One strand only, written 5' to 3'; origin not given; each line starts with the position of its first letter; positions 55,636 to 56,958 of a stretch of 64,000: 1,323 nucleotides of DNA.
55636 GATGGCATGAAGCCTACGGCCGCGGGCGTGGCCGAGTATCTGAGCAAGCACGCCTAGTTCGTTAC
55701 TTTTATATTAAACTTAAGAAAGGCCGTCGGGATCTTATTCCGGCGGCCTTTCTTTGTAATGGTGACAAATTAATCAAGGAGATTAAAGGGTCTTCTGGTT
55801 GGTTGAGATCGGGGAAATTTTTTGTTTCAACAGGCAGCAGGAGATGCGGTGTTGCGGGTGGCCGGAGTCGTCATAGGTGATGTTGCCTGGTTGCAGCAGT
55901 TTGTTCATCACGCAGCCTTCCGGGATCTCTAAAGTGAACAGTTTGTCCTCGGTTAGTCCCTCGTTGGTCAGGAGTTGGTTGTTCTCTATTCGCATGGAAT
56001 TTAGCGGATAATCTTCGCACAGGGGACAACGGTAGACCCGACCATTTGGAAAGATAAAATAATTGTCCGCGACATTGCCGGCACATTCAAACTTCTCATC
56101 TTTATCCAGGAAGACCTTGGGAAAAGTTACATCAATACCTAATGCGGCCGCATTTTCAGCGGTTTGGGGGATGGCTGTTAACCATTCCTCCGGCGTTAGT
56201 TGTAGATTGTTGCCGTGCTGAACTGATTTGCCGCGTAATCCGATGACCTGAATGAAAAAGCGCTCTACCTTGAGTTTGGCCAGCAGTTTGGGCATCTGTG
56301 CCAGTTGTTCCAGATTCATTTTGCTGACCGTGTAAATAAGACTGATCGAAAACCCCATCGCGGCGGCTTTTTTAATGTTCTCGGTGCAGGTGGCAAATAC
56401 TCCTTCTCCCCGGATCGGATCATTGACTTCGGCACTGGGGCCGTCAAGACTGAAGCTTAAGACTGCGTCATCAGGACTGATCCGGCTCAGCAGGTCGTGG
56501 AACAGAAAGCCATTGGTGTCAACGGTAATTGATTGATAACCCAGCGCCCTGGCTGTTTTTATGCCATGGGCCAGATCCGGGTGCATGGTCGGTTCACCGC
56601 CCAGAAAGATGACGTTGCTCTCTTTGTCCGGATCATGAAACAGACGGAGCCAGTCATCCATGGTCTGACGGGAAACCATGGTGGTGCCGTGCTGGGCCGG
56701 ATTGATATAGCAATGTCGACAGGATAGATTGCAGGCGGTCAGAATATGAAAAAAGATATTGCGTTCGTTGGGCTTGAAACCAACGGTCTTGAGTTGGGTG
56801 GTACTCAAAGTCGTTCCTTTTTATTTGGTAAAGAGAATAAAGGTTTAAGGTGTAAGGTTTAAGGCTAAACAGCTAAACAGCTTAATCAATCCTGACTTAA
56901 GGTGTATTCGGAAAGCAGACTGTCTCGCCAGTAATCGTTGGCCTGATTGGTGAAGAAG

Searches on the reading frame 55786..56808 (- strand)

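Call 79: search_protein_families(library=pfam, proteins=[window:55786-56808:-], max_evalue=0.001)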
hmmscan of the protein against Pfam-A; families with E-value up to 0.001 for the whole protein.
window:55786-56808:- (341 aa): 2 families
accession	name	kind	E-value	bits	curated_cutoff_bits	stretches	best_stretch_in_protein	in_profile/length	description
PF04055.27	Radical_SAM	-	1.5e-19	71.2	29.5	1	24-172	5-162/166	Radical SAM superfamily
PF13353.11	Fer4_12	-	0.00015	22.5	22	1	22-109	11-100/137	4Fe-4S single cluster domain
